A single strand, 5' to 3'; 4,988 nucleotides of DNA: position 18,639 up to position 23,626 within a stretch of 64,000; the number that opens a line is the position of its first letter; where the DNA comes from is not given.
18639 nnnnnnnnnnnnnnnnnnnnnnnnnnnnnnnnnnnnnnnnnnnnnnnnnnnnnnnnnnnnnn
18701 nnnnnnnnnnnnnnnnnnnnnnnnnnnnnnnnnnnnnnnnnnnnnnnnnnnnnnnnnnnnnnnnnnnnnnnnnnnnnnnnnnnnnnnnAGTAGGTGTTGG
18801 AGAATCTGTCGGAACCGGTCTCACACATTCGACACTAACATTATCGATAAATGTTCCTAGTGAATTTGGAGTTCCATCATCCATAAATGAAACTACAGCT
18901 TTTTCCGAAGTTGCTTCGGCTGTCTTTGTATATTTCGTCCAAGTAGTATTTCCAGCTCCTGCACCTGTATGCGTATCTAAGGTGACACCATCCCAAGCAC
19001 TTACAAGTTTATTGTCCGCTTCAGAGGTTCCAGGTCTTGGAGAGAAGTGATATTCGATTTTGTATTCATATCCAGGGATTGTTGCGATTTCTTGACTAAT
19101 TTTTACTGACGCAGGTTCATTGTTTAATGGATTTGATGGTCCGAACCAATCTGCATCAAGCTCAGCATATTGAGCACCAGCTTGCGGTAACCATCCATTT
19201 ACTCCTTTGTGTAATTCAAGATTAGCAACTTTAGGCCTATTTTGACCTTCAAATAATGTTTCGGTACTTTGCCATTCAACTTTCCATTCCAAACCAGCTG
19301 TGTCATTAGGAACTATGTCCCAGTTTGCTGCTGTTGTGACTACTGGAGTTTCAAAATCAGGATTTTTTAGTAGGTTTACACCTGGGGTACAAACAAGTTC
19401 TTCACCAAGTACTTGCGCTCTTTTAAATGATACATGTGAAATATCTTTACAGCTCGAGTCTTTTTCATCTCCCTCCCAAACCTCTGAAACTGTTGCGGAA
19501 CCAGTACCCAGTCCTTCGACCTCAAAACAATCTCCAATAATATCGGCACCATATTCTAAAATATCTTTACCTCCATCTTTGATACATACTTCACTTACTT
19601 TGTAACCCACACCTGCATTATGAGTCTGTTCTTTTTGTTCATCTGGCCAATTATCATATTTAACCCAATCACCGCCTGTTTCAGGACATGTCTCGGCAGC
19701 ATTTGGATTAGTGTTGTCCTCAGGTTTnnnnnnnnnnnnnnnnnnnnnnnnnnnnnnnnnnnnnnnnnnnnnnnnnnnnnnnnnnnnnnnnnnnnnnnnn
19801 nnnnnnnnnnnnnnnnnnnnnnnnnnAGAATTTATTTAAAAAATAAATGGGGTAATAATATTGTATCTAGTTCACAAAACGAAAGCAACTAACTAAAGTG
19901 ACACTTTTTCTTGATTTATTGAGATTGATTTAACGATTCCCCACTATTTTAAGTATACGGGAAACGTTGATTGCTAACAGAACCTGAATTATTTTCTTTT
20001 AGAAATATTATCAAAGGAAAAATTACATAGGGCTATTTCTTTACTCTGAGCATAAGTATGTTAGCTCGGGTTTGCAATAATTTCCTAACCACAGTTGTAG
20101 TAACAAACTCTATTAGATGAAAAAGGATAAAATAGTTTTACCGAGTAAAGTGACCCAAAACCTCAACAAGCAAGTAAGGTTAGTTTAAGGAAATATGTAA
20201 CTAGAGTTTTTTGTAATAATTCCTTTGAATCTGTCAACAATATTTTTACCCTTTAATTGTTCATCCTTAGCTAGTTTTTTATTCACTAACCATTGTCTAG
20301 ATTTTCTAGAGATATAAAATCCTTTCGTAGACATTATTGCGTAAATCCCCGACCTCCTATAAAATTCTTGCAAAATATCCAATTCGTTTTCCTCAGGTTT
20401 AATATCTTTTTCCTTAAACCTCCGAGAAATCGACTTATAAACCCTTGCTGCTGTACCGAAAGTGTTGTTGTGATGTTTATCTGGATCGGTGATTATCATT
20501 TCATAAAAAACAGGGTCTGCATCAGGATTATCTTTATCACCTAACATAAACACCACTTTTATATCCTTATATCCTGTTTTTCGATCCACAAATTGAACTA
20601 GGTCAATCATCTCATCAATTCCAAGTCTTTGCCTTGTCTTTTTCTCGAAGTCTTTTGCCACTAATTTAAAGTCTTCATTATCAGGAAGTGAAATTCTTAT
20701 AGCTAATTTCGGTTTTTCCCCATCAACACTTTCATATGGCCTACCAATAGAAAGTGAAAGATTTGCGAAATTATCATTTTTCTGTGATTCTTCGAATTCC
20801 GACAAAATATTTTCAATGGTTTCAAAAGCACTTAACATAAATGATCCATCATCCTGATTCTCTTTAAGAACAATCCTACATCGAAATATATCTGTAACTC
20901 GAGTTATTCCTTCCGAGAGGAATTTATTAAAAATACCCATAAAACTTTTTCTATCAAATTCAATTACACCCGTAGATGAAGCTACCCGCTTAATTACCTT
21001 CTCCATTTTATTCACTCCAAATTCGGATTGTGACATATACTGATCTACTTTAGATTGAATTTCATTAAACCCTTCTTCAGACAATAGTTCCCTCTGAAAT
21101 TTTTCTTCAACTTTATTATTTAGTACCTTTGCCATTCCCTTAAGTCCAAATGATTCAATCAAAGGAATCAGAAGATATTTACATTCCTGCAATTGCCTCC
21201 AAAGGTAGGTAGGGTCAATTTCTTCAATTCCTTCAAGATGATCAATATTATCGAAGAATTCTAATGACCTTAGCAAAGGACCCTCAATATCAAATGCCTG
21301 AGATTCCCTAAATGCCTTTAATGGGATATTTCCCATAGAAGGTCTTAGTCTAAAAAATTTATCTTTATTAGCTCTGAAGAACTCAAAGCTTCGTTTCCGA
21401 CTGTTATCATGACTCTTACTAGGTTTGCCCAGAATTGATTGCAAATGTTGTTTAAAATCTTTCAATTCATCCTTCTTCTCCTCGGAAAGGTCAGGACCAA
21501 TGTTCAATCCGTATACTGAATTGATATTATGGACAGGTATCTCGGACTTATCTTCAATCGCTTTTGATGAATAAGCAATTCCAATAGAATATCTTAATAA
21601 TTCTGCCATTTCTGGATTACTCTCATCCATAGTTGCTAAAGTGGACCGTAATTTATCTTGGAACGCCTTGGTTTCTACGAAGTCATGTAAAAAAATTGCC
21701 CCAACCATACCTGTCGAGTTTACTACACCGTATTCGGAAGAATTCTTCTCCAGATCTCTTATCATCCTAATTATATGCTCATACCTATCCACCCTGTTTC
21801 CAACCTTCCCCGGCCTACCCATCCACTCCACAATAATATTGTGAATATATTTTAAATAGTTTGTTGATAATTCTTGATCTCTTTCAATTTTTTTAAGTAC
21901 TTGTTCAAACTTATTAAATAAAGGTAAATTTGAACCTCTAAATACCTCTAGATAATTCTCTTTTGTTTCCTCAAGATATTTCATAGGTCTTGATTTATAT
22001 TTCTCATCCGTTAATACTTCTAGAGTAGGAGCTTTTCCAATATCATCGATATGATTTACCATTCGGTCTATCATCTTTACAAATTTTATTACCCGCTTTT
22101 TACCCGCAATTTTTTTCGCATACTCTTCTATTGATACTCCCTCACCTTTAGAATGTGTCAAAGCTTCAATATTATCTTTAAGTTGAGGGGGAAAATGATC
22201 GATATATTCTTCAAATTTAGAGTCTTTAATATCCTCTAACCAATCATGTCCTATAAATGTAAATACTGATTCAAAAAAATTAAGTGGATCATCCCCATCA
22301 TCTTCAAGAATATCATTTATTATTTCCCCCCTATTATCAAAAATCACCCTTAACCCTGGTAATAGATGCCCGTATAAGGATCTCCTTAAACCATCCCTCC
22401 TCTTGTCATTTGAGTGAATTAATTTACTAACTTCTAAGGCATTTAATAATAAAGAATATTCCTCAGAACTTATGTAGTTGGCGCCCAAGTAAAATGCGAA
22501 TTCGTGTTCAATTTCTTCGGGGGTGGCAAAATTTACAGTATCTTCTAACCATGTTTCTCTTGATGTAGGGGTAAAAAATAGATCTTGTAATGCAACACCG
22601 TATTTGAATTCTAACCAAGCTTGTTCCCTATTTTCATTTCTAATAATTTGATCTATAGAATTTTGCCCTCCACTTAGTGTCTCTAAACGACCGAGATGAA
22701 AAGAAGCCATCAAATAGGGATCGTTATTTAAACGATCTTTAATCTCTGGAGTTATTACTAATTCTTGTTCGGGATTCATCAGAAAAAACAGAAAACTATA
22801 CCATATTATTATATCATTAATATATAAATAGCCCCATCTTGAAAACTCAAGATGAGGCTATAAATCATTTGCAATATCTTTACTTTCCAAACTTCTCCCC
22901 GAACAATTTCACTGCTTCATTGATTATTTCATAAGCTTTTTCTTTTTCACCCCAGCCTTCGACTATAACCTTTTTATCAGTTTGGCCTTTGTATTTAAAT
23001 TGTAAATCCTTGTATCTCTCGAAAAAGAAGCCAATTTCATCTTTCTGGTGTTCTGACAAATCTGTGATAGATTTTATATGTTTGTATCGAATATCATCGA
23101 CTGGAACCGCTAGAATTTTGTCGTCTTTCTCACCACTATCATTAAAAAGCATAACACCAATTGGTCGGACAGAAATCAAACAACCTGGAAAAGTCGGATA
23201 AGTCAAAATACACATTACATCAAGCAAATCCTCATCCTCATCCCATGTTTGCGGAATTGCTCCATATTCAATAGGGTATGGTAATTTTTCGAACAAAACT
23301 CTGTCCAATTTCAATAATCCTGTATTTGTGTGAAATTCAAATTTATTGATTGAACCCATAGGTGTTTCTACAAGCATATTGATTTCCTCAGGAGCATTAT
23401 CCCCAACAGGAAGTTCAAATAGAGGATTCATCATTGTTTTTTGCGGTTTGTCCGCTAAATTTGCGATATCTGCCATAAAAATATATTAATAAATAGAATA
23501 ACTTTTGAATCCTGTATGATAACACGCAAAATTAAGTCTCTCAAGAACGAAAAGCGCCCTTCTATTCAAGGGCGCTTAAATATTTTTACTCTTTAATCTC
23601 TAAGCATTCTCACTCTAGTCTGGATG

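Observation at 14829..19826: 1665-aa adhesin-like protein with SdrD-B/CnaB-type Ca-binding repeats and a non-canonical LSDTG sorting signal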

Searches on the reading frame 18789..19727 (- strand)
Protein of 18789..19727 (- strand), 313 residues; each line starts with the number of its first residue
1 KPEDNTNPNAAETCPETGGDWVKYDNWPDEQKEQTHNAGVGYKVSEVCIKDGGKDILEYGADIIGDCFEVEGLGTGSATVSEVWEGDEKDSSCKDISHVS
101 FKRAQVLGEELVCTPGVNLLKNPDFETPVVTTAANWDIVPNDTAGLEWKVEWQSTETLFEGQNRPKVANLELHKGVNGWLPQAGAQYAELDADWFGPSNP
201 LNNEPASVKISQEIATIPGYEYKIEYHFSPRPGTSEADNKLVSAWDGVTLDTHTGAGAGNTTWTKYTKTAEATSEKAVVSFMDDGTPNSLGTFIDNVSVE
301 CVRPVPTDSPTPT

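Call 68: predict_structure(alignment_id=A5)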
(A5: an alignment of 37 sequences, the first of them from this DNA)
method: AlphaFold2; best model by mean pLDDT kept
length: 313 residues; sequences in the alignment: 37
mean_pLDDT: 87.7   pTM: 0.73
mean pLDDT of the five models: 87.7, 87.4, 87.3, 86.1, 85.4
residues with pLDDT >= 90: 201; 70-90: 71; 50-70: 32; < 50: 9
segments of 3 or more residues with pLDDT < 50: 1-7
pLDDT, mean of each block of 10 residues (from residue 1): 42 74 78 85 86 63 75 89 72 79 71 84 98 97 98 94 96 97 98 91 93 95 98 97 98 97 98 97 96 96 89 79
secondary structure, 60 per line:
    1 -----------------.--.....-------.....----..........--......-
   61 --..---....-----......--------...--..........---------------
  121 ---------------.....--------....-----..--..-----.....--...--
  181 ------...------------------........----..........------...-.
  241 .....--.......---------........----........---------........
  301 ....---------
elements in order: E21-25 E33-37 E42-51 E54-59 E68-71 E77-82 E96-105 E136-140 E149-152 E169-173 E187-189 E208-215 E220-229 E240-245 E248-254 E264-271 E276-283 E293-304

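Call 71: fold_search(model_id=the predicted structure, library=pdb)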
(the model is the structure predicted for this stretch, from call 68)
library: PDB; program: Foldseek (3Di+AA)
matches with E <= 10: 1793; with E <= 0.001: 198
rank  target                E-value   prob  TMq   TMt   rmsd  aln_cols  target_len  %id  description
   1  8ziy_A                6.8e-09  1.00  0.31  0.17  23.4       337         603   14  trypsinogen-EP-E574A (released 2025-05-21)
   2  8zi4_A                2.4e-07  1.00  0.32  0.18  22.3       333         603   15  Cryo-EM structure of wtEP-trypsinogen (released 2025-05-21)
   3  8zj4_A                3.9e-07  1.00  0.29  0.17  23.2       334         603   15  trypsinogen-EP-N619A (released 2025-05-21)
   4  4w8j                  6.4e-07  1.00  0.28  0.10  20.4       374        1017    9  Structure of the full-length insecticidal protein Cry1Ac reveals intriguing details of toxin packaging into in vivo form (released 2014-09-17)
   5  8ic1_A                7.5e-07  1.00  0.34  0.24  16.2       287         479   13  endo-alpha-D-arabinanase EndoMA1 D51N mutant from Microbacterium arabinogalactanolyticum in complex with arabinooligos (released 2023-08-16)
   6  9qxq                  9.9e-07  1.00  0.28  0.09  21.0       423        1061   10  native structure of full-length pesticidal protein Cry1Ca18 at pH9, from crystals formed in vivo (released 2026-02-11)
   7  8a1a_A                1.0e-06  1.00  0.29  0.08  18.3       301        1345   14  Structure of a leucinostatin derivative determined by host lattice display : L1F11V1 construct (released 2022-12-07)
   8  6sh9_B                1.0e-06  1.00  0.29  0.08  18.0       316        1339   13  EngBF DARPin Fusion 4b D12 (released 2019-11-06)
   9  8h3u_A                1.1e-06  1.00  0.32  0.19  21.6       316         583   14  Inhibitor-bound EP, polyA model (released 2022-11-23)
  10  8hhv_A                1.2e-06  1.00  0.35  0.24  15.5       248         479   14  endo-alpha-D-arabinanase EndoMA1 from Microbacterium arabinogalactanolyticum (released 2023-08-16)
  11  6qev_B                1.6e-06  1.00  0.28  0.08  18.9       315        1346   13  EngBF DARPin Fusion 4b B6 (released 2019-11-06)
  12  8a19_A                1.8e-06  1.00  0.29  0.08  17.6       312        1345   13  Structure of a leucinostatin derivative determined by host lattice display : L1E4V1 construct (released 2022-12-07)
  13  6qfk_A                2.0e-06  1.00  0.29  0.08  18.3       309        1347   13  EngBF DARPin Fusion 4b G10 (released 2019-11-06)
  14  5x7o_A                2.2e-06  1.00  0.32  0.10  14.5       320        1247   14  Crystal structure of Paenibacillus sp. 598K alpha-1,6-glucosyltransferase (released 2017-07-26)
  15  9h99                  2.2e-06  1.00  0.28  0.09  21.3       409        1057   10  Native structure of the full-length pesticidal protein Cry1Ca18 at pH7, from crystals formed in vivo (released 2025-11-12)
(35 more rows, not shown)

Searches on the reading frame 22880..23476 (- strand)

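Call 17: search_protein_families(library=pfam, proteins=[window:22880-23476:-], max_evalue=0.01)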
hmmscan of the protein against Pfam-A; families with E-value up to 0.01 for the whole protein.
window:22880-23476:- (198 aa): 1 family
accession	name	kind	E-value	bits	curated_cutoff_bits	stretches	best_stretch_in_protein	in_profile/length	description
PF00719.24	Pyrophosphatase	-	7.3e-50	169.2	23.5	1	34-190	1-150/153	Inorganic pyrophosphatase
